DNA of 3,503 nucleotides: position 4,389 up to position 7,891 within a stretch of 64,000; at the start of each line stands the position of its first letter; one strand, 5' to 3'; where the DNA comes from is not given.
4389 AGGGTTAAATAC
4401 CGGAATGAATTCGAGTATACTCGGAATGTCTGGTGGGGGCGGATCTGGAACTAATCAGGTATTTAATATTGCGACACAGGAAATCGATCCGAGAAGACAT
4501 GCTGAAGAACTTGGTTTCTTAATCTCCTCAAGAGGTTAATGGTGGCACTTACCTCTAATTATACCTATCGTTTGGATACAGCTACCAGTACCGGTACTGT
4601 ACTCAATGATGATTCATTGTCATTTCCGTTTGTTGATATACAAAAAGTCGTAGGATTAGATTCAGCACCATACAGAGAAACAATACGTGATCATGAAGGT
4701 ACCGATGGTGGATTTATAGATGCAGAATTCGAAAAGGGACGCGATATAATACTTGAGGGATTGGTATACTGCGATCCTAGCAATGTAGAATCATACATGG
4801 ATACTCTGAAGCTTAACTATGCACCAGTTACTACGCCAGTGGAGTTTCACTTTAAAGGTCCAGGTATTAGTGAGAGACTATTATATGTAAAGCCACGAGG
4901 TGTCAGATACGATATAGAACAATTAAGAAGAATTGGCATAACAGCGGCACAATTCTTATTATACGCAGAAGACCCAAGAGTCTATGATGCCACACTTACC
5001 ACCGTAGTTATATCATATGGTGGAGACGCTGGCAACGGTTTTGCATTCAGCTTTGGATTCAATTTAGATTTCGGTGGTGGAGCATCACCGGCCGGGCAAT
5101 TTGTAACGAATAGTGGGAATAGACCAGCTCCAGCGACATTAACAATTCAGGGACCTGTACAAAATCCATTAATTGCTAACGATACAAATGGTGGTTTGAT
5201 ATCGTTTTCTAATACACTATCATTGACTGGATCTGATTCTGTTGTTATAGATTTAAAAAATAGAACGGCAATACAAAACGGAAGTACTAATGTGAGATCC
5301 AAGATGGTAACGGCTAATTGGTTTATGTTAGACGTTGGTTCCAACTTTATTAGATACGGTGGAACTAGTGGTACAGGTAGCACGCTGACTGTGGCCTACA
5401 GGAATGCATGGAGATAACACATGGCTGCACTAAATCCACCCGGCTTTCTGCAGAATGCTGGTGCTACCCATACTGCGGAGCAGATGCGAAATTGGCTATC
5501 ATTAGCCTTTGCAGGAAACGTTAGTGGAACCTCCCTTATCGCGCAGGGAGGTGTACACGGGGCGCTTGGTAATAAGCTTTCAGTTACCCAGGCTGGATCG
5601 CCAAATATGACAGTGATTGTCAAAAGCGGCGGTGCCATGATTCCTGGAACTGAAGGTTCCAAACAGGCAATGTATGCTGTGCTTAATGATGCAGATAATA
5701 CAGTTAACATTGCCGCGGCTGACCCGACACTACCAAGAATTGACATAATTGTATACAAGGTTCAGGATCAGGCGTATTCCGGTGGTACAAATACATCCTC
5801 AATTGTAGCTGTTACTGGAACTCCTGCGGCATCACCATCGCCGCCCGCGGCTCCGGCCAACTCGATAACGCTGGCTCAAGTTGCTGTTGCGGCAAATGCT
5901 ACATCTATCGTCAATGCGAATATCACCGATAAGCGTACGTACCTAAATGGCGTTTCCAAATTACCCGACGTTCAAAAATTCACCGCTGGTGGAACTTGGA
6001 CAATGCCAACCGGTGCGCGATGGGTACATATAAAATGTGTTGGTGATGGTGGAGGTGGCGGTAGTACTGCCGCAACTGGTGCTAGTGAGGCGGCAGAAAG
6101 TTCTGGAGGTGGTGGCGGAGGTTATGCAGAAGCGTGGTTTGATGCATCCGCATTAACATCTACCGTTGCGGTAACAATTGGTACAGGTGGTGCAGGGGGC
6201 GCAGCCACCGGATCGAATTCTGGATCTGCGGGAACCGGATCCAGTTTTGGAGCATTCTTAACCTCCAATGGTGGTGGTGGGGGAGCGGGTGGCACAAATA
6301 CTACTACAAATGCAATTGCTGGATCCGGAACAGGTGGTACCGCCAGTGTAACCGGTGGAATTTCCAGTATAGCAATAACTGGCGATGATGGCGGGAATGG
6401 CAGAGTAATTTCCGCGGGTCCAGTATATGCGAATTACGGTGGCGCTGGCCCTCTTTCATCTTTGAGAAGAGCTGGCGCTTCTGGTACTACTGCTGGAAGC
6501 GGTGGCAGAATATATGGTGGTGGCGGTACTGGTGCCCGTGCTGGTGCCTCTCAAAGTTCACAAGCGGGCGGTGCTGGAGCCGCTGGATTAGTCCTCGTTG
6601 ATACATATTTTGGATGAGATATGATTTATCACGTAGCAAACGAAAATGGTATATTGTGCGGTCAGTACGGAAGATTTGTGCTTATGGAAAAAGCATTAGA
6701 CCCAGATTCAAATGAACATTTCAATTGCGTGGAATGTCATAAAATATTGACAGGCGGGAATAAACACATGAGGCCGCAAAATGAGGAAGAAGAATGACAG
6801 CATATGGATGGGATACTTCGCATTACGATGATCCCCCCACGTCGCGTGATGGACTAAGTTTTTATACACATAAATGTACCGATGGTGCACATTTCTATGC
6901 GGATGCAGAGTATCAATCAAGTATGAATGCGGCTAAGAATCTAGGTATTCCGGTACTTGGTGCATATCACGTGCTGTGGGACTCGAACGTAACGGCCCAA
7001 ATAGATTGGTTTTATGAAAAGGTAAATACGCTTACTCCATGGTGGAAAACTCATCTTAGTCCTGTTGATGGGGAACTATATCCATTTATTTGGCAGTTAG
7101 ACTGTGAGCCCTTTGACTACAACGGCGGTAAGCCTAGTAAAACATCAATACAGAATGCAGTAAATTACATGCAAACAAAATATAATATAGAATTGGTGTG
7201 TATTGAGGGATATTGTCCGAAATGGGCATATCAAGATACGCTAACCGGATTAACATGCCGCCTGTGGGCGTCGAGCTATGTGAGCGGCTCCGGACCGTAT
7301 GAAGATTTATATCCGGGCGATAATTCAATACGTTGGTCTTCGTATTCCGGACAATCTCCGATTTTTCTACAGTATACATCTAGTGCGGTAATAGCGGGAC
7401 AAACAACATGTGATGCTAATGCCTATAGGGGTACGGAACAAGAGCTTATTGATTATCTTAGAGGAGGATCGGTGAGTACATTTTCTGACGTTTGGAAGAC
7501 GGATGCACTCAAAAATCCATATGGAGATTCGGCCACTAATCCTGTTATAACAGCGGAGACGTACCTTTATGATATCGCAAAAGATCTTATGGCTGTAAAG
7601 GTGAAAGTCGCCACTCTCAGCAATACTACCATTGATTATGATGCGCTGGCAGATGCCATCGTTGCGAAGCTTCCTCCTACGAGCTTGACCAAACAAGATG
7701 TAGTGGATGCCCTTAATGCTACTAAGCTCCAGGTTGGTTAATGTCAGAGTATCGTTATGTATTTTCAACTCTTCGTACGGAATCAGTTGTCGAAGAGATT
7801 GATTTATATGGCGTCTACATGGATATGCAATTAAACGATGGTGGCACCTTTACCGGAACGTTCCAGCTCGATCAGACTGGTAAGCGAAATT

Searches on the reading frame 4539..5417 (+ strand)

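Call 20: search_protein_families(library=phrogs, proteins=[window:4539-5417:+], max_evalue=0.001)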
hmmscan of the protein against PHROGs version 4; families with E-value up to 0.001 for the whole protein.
window:4539-5417:+ (292 aa): 3 families
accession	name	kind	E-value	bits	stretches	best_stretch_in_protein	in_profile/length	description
phrog_5577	-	tail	1.4e-20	74.9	1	33-291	35-294/295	minor tail protein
phrog_33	-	tail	1.7e-11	44.9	1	23-292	42-278/651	distal tail protein Dit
phrog_5360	-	tail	0.00025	21.4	1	123-291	121-291/292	minor tail protein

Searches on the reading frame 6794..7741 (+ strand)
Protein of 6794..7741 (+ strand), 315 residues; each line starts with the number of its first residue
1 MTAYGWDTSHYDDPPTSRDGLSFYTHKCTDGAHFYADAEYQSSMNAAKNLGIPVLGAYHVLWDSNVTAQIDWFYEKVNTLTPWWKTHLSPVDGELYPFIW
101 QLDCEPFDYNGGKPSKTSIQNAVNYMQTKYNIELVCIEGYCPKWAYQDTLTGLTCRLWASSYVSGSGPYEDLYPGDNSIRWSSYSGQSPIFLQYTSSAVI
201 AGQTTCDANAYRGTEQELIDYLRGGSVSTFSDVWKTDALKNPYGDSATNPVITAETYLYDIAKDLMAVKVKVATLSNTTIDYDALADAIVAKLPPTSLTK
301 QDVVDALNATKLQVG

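Call 20: search_protein_families(library=phrogs, proteins=[window:6794-7741:+], max_evalue=0.001)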
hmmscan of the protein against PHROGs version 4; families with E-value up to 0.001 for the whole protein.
window:6794-7741:+ (315 aa): 1 family
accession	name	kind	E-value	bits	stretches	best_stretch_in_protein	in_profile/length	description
phrog_3084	-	lysis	6.9e-22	79.1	1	1-254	157-398/468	endolysin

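Call 70: search_protein_families(library=pfam, proteins=[window:6794-7741:+], max_evalue=0.001)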
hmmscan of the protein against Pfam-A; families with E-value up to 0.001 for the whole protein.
window:6794-7741:+ (315 aa): 0 families
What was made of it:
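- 6794..7741 (+): GH25-like lysin A-type muramidase; proposed functional partner (Rosetta-stone link). Pfam itself gave no hit (call 70)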

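Call 85: search_dna_similar(query=window:6794-7741:+, collection=phages, mode=protein, max_evalue=0.001, max_rows=15)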
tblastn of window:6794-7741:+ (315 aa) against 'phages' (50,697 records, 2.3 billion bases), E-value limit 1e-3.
Records with a match: 116; places in all: 116; records where one place covers at least 80% of the query: 33.
Best place of each record, by identity: <60% 116.
By first word of the organism name: Mycobacterium 56; Rhodococcus 47; Gordonia 10; Corynebacterium 2; Saccharomonospora 1.
By host as written in the record: Rhodococcus erythropolis RIA 643 37; Mycobacterium smegmatis mc2 155 32; Gordonia terrae 3612 8; Mycobacterium smegmatis mc#155 4; Rhodococcus erythropolis 3; Rhodococcus erythropolis NRRL B-1574 3; Rhodococcus globerulus 2; Gordonia terrae CAG3 2; and 23 more.
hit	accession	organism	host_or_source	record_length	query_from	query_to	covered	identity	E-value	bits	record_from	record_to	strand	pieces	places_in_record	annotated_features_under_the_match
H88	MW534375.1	Gordonia phage ODay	Gordonia terrae 3612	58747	1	293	93%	25.6%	1e-10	68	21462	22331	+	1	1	28: lysin A, glycosyl hydrolase domain | 27: lysin A, protease C39 domain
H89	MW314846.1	Mycobacterium phage KashFlow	Mycobacterium smegmatis mc#155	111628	8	303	94%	24.7%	1e-11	71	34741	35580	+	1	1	39: lysin A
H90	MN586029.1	Mycobacterium phage Hannaconda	Mycobacterium smegmatis mc#155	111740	8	303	94%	24.7%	1e-11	71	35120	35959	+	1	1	42: lysin A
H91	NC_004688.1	Mycobacterium phage Omega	Mycobacterium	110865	8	302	94%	24.8%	2e-11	71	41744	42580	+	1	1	endolysin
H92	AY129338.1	Mycobacterium phage Omega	Mycobacterium sp.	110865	8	302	94%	24.8%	2e-11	71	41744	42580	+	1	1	50: lysin A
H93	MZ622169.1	Mycobacterium phage Beem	Mycobacterium smegmatis mc2 155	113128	19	302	90%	25.7%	8e-11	69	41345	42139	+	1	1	47: lysin A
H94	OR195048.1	Mycobacterium phage Bombitas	Mycobacterium smegmatis mc2 155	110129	19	302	90%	25.7%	1e-10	68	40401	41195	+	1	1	43: lysin A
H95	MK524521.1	Mycobacterium phage Schatzie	Mycobacterium smegmatis mc2 155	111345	19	302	90%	25.7%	1e-10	68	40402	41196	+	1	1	44: lysin A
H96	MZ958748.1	Mycobacterium phage JuicyJay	Mycobacterium smegmatis mc#155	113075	19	302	90%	25.7%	1e-10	68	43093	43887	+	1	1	49: lysin A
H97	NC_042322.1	Mycobacterium phage LittleE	Mycobacterium smegmatis mc2 155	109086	8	302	94%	24.4%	7e-11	69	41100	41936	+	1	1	51: endolysin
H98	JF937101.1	Mycobacterium phage LittleE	Mycobacterium smegmatis mc2 155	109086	8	302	94%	24.4%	7e-11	69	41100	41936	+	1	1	51: lysin A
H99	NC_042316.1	Mycobacterium phage Baka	Mycobacterium smegmatis mc2 155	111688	19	303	90%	25.3%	2e-10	67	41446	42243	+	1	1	51: endolysin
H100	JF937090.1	Mycobacterium phage Baka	Mycobacterium smegmatis mc2 155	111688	19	303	90%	25.3%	2e-10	67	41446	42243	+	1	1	51: lysin A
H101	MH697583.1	Mycobacterium phage EricMillard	soil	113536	19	302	90%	25.3%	3e-10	67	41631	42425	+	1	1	47: lysin A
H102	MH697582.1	Mycobacterium phage Ejimix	Mycobacterium smegmatis mc2 155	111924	19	302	90%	25.3%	3e-10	67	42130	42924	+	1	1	47: lysin A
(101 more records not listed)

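Call 97: search_solved_structures(query=window:6794-7741:+, max_evalue=1, show_alignments=2)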
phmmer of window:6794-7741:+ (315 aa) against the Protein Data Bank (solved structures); distinct sequences matched with E-value up to 1: 2.
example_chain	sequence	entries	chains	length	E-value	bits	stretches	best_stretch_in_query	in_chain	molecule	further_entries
6jcs_R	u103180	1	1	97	0.84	11.8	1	89-118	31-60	Dyslexia-associated protein KIAA0319-like protein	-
3o3m_A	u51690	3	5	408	0.99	11.5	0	91-146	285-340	alpha subunit 2-hydroxyisocaproyl-CoA dehydratase | alpha-subunit 2-hydroxyisocaproyl-CoA dehydratase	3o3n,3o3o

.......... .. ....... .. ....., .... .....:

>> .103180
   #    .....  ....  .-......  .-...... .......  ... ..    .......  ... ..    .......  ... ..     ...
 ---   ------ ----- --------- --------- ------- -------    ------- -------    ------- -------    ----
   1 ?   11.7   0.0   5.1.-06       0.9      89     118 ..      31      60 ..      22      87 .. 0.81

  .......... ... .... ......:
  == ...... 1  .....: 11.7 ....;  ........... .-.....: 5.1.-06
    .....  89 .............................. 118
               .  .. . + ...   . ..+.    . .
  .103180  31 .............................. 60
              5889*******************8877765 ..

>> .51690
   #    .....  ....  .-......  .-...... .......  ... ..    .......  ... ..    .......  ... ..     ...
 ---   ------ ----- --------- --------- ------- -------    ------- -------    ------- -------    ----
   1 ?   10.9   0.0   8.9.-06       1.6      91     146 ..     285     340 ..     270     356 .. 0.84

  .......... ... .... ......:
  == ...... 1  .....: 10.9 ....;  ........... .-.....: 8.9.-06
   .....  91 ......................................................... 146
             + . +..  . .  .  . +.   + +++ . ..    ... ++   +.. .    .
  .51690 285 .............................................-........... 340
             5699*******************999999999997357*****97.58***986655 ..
